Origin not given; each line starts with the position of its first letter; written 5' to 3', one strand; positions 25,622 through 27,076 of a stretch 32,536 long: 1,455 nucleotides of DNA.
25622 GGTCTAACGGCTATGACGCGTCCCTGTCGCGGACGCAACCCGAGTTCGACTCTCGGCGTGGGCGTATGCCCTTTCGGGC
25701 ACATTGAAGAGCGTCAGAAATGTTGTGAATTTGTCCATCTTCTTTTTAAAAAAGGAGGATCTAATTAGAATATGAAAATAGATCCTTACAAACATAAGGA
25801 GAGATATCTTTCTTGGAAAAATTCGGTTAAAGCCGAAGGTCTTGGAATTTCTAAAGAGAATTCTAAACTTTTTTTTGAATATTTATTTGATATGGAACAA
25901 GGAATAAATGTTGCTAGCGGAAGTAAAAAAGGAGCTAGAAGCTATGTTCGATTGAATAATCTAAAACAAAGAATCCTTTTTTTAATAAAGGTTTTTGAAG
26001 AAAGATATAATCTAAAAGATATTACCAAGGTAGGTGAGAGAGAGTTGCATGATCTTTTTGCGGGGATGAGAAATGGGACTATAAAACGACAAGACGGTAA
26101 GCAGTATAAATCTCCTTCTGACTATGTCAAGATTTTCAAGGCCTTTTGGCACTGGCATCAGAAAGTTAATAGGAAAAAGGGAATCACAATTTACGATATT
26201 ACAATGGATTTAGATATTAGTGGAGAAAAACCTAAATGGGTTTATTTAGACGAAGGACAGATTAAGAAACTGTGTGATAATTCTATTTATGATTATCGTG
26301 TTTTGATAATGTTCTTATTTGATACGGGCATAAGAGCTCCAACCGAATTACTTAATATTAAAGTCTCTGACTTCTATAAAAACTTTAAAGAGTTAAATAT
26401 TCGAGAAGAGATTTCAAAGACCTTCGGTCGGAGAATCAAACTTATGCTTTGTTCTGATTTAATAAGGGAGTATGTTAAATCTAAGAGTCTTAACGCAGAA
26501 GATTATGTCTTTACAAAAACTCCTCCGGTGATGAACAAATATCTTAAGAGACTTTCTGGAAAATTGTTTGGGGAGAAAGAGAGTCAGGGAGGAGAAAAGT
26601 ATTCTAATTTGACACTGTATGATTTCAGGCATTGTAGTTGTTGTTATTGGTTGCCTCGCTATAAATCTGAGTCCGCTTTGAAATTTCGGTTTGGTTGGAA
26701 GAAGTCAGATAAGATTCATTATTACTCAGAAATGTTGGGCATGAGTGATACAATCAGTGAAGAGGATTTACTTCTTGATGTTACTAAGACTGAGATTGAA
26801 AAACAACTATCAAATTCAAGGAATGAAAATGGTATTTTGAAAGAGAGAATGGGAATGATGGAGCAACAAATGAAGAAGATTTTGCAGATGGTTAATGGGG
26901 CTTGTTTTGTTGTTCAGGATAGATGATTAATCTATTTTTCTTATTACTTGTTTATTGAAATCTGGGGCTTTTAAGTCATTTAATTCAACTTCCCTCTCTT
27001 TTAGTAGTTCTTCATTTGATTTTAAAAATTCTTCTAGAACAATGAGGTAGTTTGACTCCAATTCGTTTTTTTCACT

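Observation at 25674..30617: Tandem direct repeats of the tRNA-Asp 3' end delimit stacked integrated elements next to a tyrosine integrase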

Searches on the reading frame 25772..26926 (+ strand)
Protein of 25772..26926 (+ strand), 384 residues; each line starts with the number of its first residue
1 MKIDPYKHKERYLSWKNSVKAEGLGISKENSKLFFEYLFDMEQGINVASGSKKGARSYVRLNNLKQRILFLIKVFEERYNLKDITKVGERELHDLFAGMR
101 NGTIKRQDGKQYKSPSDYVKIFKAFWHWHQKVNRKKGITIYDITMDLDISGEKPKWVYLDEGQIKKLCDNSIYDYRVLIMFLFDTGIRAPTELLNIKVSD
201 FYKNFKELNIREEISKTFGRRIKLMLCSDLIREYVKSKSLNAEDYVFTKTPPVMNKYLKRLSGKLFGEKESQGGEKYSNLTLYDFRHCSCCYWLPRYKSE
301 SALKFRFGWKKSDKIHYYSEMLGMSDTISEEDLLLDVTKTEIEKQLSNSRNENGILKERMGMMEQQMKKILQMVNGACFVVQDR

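Call 8: search_protein_families(library=pfam, proteins=[window:25772-26926:+], max_evalue=0.01)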
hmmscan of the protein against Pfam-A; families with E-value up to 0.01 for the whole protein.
window:25772-26926:+ (384 aa): 1 family
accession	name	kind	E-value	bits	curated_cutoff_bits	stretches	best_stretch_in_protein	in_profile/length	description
PF00589.27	Phage_integrase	-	7.1e-06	26.3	27.1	1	159-318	3-165/172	Phage integrase family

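Call 12: find_homologous_proteins(query=window:25772-26926:+)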
Query window:25772-26926:+ (384 aa): 2411 proteins with E <= 0.001 among 4671 candidates; the best 120 are listed.
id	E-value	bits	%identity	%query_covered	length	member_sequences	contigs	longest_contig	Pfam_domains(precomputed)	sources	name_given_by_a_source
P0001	6.1e-257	870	100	100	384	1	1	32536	PF00589.28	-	-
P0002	1.1e-208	711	81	99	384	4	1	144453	-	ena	-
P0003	6.4e-198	675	75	99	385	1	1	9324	-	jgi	-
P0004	4.6e-196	669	76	98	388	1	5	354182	-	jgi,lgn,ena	jgi:hypothetical protein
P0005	8.0e-192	655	75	98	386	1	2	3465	-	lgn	-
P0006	1.4e-189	648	72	99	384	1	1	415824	-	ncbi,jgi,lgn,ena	ncbi:MAG: hypothetical protein WC548_01260 [Candidatus Pacearchaeota archaeon]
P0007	7.1e-189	646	73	99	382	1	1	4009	PF00589.28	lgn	-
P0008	1.7e-188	644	73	99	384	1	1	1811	PF00589.28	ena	-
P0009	2.9e-187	640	72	99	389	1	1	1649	PF00589.28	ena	-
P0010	2.5e-186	637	71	99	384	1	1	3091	-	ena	-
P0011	4.0e-186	637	72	99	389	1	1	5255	PF00589.28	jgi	-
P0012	1.5e-185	635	73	98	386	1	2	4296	-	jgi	jgi:hypothetical protein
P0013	5.6e-185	633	71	100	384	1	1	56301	PF00589.28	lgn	-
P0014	2.3e-184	631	70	99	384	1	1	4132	-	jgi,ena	-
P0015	3.2e-184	630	69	99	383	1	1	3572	PF00589.28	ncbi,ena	-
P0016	3.6e-184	630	70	99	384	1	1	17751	PF00589.28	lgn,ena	-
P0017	5.1e-184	630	71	99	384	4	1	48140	PF00589.28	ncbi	ncbi:MAG: tyrosine-type recombinase/integrase [Nanobdellota archaeon]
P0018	9.2e-184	629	71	99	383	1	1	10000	PF00589.28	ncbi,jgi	-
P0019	1.0e-183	629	71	99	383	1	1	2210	PF00589.28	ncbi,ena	-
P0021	6.9e-183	626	72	98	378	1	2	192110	PF00589.28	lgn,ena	-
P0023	5.9e-182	623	70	99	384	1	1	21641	PF00589.28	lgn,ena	-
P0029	1.3e-181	622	69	99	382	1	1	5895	PF00589.28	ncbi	-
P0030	2.6e-181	621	69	98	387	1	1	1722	PF00589.28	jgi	jgi:integrase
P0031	2.7e-181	621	70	99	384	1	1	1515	PF00589.28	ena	-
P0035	2.8e-180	617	72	97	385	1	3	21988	PF00589.28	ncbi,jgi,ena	-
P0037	1.7e-179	615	70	100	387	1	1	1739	PF00589.28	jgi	jgi:integrase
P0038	4.0e-179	613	69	100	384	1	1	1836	PF00589.28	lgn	-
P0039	8.4e-179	612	69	100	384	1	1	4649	PF00589.28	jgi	-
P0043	1.7e-178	611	68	99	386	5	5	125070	PF00589.28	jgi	jgi:integrase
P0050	3.0e-177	607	68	100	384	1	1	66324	PF00589.28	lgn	-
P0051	2.5e-176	604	69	100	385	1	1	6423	PF00589.28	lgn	-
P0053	4.3e-175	600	67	100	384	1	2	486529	PF00589.28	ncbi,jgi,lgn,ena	ncbi:MAG: tyrosine-type recombinase/integrase [Candidatus Pacearchaeota archaeon]|jgi:integrase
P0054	1.1e-174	599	72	92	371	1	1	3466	PF00589.28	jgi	-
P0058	9.0e-173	593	67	99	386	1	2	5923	PF00589.28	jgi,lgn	-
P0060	2.0e-172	591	68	97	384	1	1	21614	PF00589.28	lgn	-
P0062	2.0e-171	588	65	100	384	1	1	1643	PF00589.28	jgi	jgi:hypothetical protein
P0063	2.1e-171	588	65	100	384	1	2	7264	PF00589.28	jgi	jgi:hypothetical protein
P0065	3.8e-171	587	64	100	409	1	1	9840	PF00589.28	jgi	jgi:integrase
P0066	4.6e-171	587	67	99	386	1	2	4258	PF00589.28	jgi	-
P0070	4.0e-169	581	68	97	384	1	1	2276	PF00589.28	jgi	jgi:hypothetical protein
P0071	4.3e-169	580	66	99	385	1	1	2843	PF00589.28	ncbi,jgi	-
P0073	4.4e-168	577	66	99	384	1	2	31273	PF00589.28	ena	-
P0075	5.7e-168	577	66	97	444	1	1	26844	PF00589.28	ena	-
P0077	1.6e-167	575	64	100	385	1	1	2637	PF00589.28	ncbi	-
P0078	1.7e-167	575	64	99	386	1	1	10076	PF00589.28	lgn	-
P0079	1.9e-167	575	65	96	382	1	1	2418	PF00589.28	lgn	-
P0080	3.4e-167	574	67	99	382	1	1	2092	PF00589.28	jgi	jgi:integrase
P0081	4.5e-167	574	66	100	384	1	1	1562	PF00589.28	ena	-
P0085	2.0e-166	572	66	98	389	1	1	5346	PF00589.28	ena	-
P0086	2.3e-166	571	66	98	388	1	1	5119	PF00589.28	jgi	-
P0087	3.4e-166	571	63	100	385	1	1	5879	PF00589.28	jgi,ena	-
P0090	7.5e-166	570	65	98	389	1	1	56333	PF00589.28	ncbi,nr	ncbi:MAG: tyrosine-type recombinase/integrase [Nanoarchaeota archaeon]|nr:tyrosine-type recombinase/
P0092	8.6e-166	570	65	98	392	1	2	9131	PF00589.28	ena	-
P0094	1.7e-165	569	65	98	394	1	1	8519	PF00589.28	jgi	jgi:integrase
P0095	2.0e-165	568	73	86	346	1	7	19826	PF00589.28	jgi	jgi:integrase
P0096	2.1e-165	568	66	99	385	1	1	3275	PF00589.28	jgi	-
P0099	4.4e-165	567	64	98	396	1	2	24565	PF00589.28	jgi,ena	-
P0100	5.1e-165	567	63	99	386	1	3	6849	PF00589.28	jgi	jgi:integrase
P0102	8.1e-165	566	66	97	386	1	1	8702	PF00589.28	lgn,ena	-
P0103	9.9e-165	566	65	100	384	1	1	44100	PF00589.28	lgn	-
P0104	2.2e-164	565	65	99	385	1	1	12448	PF00589.28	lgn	-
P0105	2.3e-164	565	66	98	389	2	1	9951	PF00589.28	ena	-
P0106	2.6e-164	565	64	97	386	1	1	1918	PF00589.28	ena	-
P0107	3.8e-164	564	64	100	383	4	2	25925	PF00589.28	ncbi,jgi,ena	ncbi:MAG: tyrosine-type recombinase/integrase [Candidatus Pacearchaeota archaeon]|jgi:integrase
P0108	4.1e-164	564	66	97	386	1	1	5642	PF00589.28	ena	-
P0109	4.6e-164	564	64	98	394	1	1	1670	PF00589.28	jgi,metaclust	metaclust:\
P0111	5.9e-164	564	64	98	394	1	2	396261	PF00589.28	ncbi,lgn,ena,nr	ncbi:site-specific integrase [archaeon]|nr:site-specific integrase [archaeon]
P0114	9.5e-164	563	65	98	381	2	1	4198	PF00589.28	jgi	jgi:integrase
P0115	1.1e-163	563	65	97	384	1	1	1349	PF00589.28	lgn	-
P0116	1.4e-163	562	66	97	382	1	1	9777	PF00589.28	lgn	-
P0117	1.4e-163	562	61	100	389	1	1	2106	PF00589.28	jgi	jgi:integrase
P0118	1.6e-163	562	63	100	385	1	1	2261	PF00589.28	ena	-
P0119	1.7e-163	562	66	98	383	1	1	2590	PF00589.28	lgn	-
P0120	2.5e-163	561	64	98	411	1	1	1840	PF00589.28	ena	-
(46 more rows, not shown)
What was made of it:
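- The integrase is unusually conserved, 60-81% identity over thousands of copies (call 12).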

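Call 13: find_encoding_contigs(protein=P0002, flank=10000, max_places=3)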
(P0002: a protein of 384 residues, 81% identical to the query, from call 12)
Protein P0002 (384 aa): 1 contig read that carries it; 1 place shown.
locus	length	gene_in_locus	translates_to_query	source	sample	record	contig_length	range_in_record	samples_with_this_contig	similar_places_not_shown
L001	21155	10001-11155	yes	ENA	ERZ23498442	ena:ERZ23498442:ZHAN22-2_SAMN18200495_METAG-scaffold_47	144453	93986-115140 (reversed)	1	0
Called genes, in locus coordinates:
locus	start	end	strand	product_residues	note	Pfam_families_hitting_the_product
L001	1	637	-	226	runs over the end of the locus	PF01209:Ubie_methyltran, PF03848:TehB, PF05175:MTS, PF13489:Methyltransf_23, PF13847:Methyltransf_31, PF08241:Methyltransf_11, PF08242:Methyltransf_12, PF13649:Methyltransf_25, +3 more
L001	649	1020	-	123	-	PF02579:Nitro_FeMo-Co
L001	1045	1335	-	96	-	-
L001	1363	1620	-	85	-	PF02001:DUF134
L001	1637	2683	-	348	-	PF01545:Cation_efflux, PF16916:ZT_dimer (weak)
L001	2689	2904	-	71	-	PF17253:DUF5320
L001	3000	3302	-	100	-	-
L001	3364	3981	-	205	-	PF02223:Thymidylate_kin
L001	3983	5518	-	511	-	PF02511:Thy1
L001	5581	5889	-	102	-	PF00338:Ribosomal_S10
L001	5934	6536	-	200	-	PF03596:Cad (weak), PF03741:TerC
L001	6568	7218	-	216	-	-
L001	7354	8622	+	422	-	PF02403:Seryl_tRNA_N, PF00587:tRNA-synt_2b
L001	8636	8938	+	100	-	-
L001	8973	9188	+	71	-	-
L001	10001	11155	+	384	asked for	-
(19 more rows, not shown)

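Call 14: find_encoding_contigs(protein=P0004, flank=10000, max_places=3)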
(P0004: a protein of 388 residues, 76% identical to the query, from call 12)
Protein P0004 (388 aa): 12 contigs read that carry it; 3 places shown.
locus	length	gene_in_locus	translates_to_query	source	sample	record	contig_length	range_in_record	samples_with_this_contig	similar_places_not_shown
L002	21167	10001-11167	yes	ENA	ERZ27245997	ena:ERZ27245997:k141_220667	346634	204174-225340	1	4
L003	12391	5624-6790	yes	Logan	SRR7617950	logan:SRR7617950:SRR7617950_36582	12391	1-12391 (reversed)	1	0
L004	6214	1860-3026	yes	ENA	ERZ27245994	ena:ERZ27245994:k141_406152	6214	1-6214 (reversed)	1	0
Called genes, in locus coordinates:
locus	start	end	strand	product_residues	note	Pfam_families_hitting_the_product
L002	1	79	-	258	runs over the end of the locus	-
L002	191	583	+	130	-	-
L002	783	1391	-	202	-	PF01209:Ubie_methyltran, PF13489:Methyltransf_23, PF13847:Methyltransf_31, PF13649:Methyltransf_25, PF08241:Methyltransf_11, PF08242:Methyltransf_12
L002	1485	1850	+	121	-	-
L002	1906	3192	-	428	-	PF01048:PNP_UDP_1, PF00156:Pribosyltran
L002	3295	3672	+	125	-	-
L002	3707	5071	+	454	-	PF04055:Radical_SAM, PF00583:Acetyltransf_1 (faint), PF16199:Radical_SAM_C, PF13673:Acetyltransf_10 (faint)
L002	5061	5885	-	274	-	PF00350:Dynamin_N (faint), PF03193:RsgA_GTPase (weak), PF02421:FeoB_N (faint), PF01926:MMR_HSR1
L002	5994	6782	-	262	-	-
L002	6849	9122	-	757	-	PF00391:PEP-utilizers, PF01326:PPDK_N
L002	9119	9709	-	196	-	PF01300:Sua5_yciO_yrdC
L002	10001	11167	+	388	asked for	-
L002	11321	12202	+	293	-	PF02653:BPD_transp_2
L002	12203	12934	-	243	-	PF01978:TrmB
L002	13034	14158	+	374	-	PF13458:Peripla_BP_6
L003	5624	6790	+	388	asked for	-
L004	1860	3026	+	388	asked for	-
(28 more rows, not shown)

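Call 15: find_encoding_contigs(protein=P0006, flank=10000, max_places=3)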
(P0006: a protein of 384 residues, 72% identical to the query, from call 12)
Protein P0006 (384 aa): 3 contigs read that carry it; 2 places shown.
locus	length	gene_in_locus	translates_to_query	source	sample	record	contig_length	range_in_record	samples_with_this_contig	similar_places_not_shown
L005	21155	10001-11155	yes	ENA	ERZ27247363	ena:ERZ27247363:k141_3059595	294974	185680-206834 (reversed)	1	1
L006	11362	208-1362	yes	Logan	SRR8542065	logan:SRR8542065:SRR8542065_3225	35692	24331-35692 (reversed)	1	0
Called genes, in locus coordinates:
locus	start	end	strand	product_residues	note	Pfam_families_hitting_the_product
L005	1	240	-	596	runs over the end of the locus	PF00664:ABC_membrane, PF02463:SMC_N (faint), PF00005:ABC_tran, PF13175:AAA_15 (weak)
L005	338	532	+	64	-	-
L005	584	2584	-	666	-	-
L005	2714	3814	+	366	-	PF00579:tRNA-synt_1b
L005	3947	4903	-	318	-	PF06745:ATPase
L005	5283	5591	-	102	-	PF00338:Ribosomal_S10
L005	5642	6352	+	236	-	PF00565:SNase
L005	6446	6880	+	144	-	PF13302:Acetyltransf_3 (weak), PF00583:Acetyltransf_1, PF13673:Acetyltransf_10, PF13508:Acetyltransf_7, PF14542:Acetyltransf_CG (weak)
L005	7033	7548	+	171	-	PF01569:PAP2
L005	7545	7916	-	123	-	-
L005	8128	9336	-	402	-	PF16325:Peptidase_U32_C (faint), PF01136:Peptidase_U32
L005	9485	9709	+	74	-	-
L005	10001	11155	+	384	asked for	-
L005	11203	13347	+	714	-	PF13166:AAA_13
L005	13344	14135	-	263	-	PF01170:UPF0020 (faint), PF03602:Cons_hypoth95 (faint), PF02086:MethyltransfD12 (faint), PF01555:N6_N4_Mtase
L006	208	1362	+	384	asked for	-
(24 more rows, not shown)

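Call 25: find_related_loci(query=A3, collection=genome_contigs, flank=10000)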
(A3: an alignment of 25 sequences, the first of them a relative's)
Query A3 (384 aa) in genome_contigs; peptide patterns used: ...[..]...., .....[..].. (x = any residue, [..] = any of these).
311 stretches matched a pattern; 246 encode a relative of the query (tblastn E <= 1e-3); the best 80 are kept; 80 distinct loci.
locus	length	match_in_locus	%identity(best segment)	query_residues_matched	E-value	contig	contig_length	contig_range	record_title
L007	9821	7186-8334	79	1-383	0e+0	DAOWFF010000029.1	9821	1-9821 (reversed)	MAG TPA_asm: archaeon isolate CSMAG_1958 CSMAG_1958_k141_934156_length_9821_cov_10.4689, whole genome shotgun sequence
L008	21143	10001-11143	72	1-381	0e+0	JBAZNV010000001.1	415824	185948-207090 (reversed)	MAG: Candidatus Pacearchaeota archaeon isolate SO_2017_LW4_79 scaffold_53_c1_LW137-91_2017, whole genome shotgun sequenc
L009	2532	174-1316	71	1-381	0e+0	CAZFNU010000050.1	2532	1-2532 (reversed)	MAG TPA_asm: uncultured Candidatus Saccharibacteria bacterium isolate binchicken_co115_2 genome assembly, contig: NODE_5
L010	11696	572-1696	70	1-375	0e+0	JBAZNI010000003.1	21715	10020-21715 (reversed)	MAG: Candidatus Pacearchaeota archaeon isolate SO_2017_LW4_63 scaffold_4853_c1_LW137-91_2017, whole genome shotgun seque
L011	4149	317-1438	72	1-374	0e+0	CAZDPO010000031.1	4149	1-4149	MAG TPA_asm: Candidatus Woesearchaeota archaeon isolate SRP178699_co1_618 genome assembly, contig: NODE_32869_length_414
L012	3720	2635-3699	74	1-355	0e+0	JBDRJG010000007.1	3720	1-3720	MAG: Candidatus Iainarchaeum archaeon isolate MEGAHIT-group-1.632 k141_11594986, whole genome shotgun sequence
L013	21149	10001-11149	67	1-383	0e+0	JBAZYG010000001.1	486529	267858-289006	MAG: Candidatus Pacearchaeota archaeon isolate SO_2017_GW1_75 NODE_121_length_486529_cov_2.277651_OW334_2017, whole geno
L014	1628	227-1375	66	1-383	0e+0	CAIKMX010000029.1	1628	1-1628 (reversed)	uncultured archaeon isolate AlinenLipids_bin-4003 genome assembly, contig: bin-4003:29/70, whole genome shotgun sequence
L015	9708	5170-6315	63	1-382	5e-176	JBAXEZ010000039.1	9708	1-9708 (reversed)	MAG: archaeon isolate ELA258 MAG258_39, whole genome shotgun sequence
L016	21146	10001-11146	66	1-381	1e-174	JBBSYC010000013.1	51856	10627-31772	MAG: Nanoarchaeota archaeon isolate H51-bin075_1 H51_bin075_1_000000000013, whole genome shotgun sequence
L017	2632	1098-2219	67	1-374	0e+0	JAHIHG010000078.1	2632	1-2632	MAG: Nanoarchaeota archaeon isolate KR11_N3.mb.40 KR11_N3.mb.40_k141_197477, whole genome shotgun sequence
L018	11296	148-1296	64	1-383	1e-172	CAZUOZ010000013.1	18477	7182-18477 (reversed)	MAG TPA_asm: Candidatus Woesearchaeota archaeon isolate SRP192927_co10_255 genome assembly, contig: NODE_1864_length_184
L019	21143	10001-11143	65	1-383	2e-172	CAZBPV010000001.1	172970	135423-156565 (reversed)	MAG TPA_asm: Candidatus Woesearchaeota archaeon isolate binchicken_co364_679 genome assembly, contig: NODE_15_length_172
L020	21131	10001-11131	65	1-377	5e-172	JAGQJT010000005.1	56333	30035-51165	MAG: Nanoarchaeota archaeon isolate HKST-UBA01 NODE_5_length_56333_cov_5.468493, whole genome shotgun sequence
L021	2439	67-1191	62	1-375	3e-179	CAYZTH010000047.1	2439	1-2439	MAG TPA_asm: Candidatus Woesearchaeota archaeon isolate SRP178699_co1_214 genome assembly, contig: NODE_73707_length_243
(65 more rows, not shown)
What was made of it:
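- Named integrase homologues are from Pacearchaeota, Nanoarchaeota and Woesearchaeota (calls 12, 25).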

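Call 64: search_protein_families(library=ncbifam, proteins=[window:25772-26926:+], max_evalue=0.01)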
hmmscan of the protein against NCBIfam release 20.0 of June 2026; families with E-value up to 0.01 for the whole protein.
window:25772-26926:+ (384 aa): 0 families

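Call 65: search_protein_families(library=padloc, proteins=[window:25772-26926:+], max_evalue=0.01)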
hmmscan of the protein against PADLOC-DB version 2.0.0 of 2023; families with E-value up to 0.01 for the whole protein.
window:25772-26926:+ (384 aa): 0 families

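Call 66: search_protein_families(library=phrogs, proteins=[window:25772-26926:+], max_evalue=0.001)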
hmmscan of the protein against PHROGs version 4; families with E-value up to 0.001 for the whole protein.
window:25772-26926:+ (384 aa): 2 families
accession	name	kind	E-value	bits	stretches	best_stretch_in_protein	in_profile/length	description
phrog_1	-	integration and excision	2.3e-13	51.3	1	62-294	195-407/611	integrase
phrog_216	-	integration and excision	1.1e-09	38.8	1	158-315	55-218/301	integrase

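Call 67: find_related_loci(query=A3, collection=viral_contigs, flank=10000)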
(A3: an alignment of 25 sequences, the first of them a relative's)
Query A3 (384 aa) in viral_contigs; peptide patterns used: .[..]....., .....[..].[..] (x = any residue, [..] = any of these).
118 stretches matched a pattern, but none encodes a relative of the query by tblastn (E <= 1e-3).

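Call 77: search_solved_structures(query=A3, max_evalue=0.01, show_alignments=2)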
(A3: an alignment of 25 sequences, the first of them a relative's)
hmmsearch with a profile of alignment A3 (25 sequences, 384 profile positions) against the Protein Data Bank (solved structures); distinct sequences matched with E-value up to 0.01: 1.
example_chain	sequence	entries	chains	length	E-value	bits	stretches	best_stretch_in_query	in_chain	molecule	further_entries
5hxy_A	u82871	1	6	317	3.3e-05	26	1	70-253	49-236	Tyrosine recombinase XerA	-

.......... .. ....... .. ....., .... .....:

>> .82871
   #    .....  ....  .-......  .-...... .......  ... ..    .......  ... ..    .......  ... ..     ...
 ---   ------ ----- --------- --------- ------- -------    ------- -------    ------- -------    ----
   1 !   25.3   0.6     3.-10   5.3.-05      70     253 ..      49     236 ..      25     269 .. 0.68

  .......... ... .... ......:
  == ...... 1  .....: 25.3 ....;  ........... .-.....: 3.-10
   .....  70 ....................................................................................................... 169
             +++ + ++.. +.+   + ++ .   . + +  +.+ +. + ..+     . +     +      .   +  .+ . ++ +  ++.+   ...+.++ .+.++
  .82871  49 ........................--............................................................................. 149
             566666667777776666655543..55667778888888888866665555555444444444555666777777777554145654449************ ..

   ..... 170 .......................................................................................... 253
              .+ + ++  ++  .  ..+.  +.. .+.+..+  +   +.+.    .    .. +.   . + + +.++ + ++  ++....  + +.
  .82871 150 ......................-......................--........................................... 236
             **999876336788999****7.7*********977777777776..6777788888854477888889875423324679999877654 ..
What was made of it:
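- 25772..26926 (+): Tyrosine recombinase (integrase), 384 aa. PF00589, 26.3 bits (call 8); phrog_1 integrase, 2e-13 (call 66); closest solved structure is archaeal XerA 5hxy at 3e-5 (call 77); 2,411 relatives (call 12).
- On Tyrosine recombinase superfamily (PF00589): Supporting matches: phrog_1 and phrog_216 integrase at 2e-13 and 1e-9 (call 66); XerA 5hxy at 3e-5 (call 77); many homologues carry a precomputed PF00589 hit (call 12).
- Closest known: Archaeal integrases that stay intact on integration. Different: The closest solved structure is XerA, at only E=3e-5 (call 77).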

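Call 91: search_dna_similar(query=window:25772-26926:+, collection=phages, mode=protein, max_evalue=0.001, max_rows=10)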
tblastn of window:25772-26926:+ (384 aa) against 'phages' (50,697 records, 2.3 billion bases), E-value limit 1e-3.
No match.
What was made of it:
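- On Provirus: No relative of the integrase in IMG/VR or in GenBank phages (calls 67, 91).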
